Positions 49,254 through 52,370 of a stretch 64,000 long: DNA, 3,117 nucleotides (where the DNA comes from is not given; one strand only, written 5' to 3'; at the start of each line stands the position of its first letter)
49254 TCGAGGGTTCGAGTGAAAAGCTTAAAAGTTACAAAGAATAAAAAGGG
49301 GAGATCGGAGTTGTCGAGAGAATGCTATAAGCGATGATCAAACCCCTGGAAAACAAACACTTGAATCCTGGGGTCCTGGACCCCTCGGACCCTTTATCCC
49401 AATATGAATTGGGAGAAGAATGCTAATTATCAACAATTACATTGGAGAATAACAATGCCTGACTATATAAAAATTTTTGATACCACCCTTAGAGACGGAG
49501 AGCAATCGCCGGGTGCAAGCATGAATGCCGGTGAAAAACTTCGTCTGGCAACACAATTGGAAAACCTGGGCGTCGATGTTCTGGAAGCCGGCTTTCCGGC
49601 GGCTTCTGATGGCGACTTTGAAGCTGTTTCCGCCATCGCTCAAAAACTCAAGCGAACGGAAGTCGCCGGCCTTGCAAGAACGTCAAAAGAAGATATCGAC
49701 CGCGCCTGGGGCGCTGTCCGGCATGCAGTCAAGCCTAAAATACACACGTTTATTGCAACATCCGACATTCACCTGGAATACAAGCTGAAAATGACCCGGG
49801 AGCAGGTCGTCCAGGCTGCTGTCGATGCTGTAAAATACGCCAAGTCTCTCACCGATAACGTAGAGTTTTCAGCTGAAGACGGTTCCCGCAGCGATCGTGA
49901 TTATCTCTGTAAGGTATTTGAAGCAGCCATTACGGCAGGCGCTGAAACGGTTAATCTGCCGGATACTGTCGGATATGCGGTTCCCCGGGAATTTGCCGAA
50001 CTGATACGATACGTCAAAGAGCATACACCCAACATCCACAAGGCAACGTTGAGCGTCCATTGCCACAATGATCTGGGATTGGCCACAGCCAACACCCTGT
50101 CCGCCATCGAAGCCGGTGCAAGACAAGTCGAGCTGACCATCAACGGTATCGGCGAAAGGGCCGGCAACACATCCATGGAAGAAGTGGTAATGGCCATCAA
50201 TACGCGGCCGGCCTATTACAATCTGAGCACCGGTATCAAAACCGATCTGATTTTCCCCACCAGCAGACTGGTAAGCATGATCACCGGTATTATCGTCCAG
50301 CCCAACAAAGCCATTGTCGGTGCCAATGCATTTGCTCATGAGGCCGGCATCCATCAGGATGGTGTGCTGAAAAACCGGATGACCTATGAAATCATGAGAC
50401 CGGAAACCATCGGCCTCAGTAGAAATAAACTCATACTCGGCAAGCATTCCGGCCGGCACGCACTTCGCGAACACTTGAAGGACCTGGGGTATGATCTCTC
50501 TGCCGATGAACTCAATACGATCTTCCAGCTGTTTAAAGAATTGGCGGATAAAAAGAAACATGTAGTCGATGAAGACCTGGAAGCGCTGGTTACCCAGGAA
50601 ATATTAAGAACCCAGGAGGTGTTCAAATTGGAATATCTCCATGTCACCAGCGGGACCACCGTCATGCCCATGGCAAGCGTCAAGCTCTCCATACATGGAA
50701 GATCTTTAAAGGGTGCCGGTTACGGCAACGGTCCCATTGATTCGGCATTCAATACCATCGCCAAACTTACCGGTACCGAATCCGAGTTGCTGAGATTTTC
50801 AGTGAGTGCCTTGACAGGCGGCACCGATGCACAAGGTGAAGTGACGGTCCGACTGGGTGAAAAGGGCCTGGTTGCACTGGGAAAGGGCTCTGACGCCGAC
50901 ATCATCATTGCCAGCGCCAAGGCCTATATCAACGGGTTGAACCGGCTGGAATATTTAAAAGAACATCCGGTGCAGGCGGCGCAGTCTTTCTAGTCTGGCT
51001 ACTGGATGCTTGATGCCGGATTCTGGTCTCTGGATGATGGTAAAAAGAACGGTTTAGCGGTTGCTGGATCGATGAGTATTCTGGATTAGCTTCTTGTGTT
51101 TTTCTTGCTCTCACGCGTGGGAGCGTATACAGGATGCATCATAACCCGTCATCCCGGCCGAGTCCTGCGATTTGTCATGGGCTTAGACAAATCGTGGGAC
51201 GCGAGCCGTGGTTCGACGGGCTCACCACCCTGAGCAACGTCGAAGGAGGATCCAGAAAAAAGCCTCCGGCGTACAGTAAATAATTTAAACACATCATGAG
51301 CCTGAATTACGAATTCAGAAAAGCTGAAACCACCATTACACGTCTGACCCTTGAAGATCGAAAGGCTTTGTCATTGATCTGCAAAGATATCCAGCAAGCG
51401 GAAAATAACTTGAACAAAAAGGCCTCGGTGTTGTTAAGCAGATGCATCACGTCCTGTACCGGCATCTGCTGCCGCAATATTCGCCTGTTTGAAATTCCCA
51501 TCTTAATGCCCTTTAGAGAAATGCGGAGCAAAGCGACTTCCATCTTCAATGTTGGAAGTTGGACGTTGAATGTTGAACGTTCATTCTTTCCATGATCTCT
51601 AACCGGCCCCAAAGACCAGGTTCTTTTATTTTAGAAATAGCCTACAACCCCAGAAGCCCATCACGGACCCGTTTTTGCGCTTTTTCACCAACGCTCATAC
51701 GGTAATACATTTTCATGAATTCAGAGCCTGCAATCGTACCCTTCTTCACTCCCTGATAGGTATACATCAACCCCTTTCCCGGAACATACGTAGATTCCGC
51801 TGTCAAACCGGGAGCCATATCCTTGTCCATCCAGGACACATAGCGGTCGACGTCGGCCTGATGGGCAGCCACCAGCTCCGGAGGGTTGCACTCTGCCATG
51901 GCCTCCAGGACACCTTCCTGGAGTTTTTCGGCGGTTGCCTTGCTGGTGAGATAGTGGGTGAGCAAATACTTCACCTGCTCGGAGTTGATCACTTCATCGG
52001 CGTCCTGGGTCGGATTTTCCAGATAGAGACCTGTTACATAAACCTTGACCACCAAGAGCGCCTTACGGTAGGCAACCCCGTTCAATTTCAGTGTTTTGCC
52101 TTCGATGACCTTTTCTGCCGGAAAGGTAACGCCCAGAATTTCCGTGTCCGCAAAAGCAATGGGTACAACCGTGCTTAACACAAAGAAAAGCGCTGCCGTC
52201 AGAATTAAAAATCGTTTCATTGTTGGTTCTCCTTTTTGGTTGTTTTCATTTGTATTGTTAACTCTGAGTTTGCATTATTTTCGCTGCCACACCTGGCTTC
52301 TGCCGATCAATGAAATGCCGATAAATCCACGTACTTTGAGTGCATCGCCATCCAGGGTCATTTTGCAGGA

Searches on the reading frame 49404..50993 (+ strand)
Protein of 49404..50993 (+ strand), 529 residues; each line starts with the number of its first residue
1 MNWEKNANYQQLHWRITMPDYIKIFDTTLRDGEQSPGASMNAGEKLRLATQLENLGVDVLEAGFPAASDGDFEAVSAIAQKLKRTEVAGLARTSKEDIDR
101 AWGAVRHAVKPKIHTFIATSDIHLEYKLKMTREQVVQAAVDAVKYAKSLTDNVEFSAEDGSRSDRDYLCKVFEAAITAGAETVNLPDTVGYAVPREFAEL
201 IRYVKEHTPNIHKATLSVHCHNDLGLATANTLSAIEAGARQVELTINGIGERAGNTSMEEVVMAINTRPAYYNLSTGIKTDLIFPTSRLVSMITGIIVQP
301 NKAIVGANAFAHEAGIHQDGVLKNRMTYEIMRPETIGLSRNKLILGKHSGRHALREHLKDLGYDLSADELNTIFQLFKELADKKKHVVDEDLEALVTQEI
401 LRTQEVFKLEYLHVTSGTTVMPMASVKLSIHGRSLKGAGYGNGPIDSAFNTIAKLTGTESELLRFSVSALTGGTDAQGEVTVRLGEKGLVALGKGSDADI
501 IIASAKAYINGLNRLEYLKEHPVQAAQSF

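Call 5: search_protein_families(library=ncbifam, proteins=[window:49404-50993:+])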
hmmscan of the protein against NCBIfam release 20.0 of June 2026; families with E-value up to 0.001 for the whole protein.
window:49404-50993:+ (529 aa): 28 families (the best 25 are shown)
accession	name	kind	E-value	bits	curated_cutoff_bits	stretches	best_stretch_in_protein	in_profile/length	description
NF002086.0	PRK00915.1-3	equivalog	5.4e-236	784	532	1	18-521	3-507/516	2-isopropylmalate synthase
NF002087.0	PRK00915.1-4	equivalog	2.7e-226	752.1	729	1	18-522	3-509/516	2-isopropylmalate synthase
TIGR00973.1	leuA_bact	equivalog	1.3e-216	719.9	598.7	1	22-513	2-494/494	2-isopropylmalate synthase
NF002088.0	PRK00915.1-5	equivalog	2.8e-200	666.2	697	1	22-520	4-503/514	2-isopropylmalate synthase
NF002084.0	PRK00915.1-1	equivalog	6.8e-185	615.5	748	1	19-515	2-499/523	2-isopropylmalate synthase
NF002085.0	PRK00915.1-2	subfamily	6.8e-162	539.7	517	1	14-517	6-501/504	2-isopropylmalate synthase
TIGR02090.1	LEU1_arch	subfamily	8.7e-135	449.5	484.75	1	22-396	1-363/363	isopropylmalate/citramalate/homocitrate synthases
NF041069.1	IPMS_Sufob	equivalog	1.7e-133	445.5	600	1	22-398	1-367/371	isopropylmalate synthase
TIGR02660.1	nifV_homocitr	equivalog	6.2e-97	325.1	462.9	1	22-395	2-364/365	homocitrate synthase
TIGR02146.1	LysS_fung_arch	equivalog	5e-91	305.5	413.55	1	24-378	1-343/344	homocitrate synthase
NF042434.1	IPMS_Lepto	equivalog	1.8e-80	270.7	500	1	22-384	6-373/374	2-isopropylmalate synthase LeuA2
TIGR00977.1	citramal_synth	equivalog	2e-70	237.6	450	1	22-452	2-445/526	citramalate synthase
NF042433.1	CitmalDyn_Leptosp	equivalog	7.2e-63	212.9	950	1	22-458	8-443/514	(R)-citramalate synthase CimA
NF002991.1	PRK03739.1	subfamily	4.7e-51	174.1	455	1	27-514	32-550/550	2-isopropylmalate synthase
TIGR00970.1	leuA_yeast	equivalog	1.4e-40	139.4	697.4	1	26-324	31-344/564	2-isopropylmalate synthase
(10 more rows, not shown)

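Call 12: find_encoding_contigs(protein=window:49404-50993:+, flank=10000, max_places=10)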
Protein window:49404-50993:+ (529 aa): no gene with exactly this product is on record in the collection.

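Call 22: list_cluster_members(proteins=[window:49455-50993:+, window:43996-45681:+, window:45694-46182:+, window:46203-47249:+, window:47469-48317:+, window:48423-49088:+, window:38745-39773:+, window:39809-40942:+, window:52727-53641:-, window:34258-35724:+])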
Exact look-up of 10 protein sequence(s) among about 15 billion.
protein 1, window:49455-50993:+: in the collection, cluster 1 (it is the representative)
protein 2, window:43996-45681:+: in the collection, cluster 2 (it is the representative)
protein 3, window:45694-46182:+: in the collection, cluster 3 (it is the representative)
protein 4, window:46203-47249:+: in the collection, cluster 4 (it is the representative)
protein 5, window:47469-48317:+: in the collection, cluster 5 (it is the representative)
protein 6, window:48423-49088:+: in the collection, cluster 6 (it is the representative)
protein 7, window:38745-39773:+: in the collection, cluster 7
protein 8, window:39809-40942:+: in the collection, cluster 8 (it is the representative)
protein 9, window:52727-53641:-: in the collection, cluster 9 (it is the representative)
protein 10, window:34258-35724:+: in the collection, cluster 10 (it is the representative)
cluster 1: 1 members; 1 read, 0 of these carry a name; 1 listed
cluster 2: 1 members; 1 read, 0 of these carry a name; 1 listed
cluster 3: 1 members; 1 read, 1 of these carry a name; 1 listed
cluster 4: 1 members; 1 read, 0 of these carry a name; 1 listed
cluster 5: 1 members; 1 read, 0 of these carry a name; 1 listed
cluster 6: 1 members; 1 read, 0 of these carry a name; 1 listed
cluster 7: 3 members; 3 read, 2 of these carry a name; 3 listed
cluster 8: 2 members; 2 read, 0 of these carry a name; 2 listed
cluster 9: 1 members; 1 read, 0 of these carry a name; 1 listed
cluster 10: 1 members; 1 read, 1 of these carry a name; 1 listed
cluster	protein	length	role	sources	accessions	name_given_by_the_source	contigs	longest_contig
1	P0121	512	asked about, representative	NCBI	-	-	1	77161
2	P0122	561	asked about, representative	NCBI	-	-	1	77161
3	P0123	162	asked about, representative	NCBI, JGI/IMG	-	acetolactate synthase-1/3 small subunit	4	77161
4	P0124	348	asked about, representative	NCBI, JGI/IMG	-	-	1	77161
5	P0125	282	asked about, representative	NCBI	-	-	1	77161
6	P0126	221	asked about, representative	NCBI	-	-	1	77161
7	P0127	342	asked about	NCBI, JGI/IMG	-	-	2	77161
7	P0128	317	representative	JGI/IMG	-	preprotein translocase subunit SecF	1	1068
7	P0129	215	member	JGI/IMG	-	preprotein translocase subunit SecF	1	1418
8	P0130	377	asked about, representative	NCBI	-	-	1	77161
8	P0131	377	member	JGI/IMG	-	-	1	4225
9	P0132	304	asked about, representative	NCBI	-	-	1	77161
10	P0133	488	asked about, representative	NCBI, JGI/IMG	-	ribonuclease E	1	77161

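Call 23: find_encoding_contigs(protein=window:49455-50993:+, flank=3000, max_places=10)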
Protein window:49455-50993:+ (512 aa): no gene with exactly this product is on record in the collection.

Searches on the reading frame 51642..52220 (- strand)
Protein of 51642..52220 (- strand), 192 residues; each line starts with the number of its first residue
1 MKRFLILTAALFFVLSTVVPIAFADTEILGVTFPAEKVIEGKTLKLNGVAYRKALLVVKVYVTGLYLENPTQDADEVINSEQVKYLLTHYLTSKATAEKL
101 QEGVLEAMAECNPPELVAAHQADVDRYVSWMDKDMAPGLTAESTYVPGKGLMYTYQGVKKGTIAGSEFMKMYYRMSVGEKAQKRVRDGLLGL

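Call 38: search_protein_families(library=pfam, proteins=[window:51642-52220:-], max_evalue=0.00001)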
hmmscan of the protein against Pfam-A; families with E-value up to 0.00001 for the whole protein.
window:51642-52220:- (192 aa): 1 family
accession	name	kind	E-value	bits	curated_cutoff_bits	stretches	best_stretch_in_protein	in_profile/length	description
PF16036.10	Chalcone_3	-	3.8e-29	102.3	27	1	26-191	2-165/165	Chalcone isomerase-like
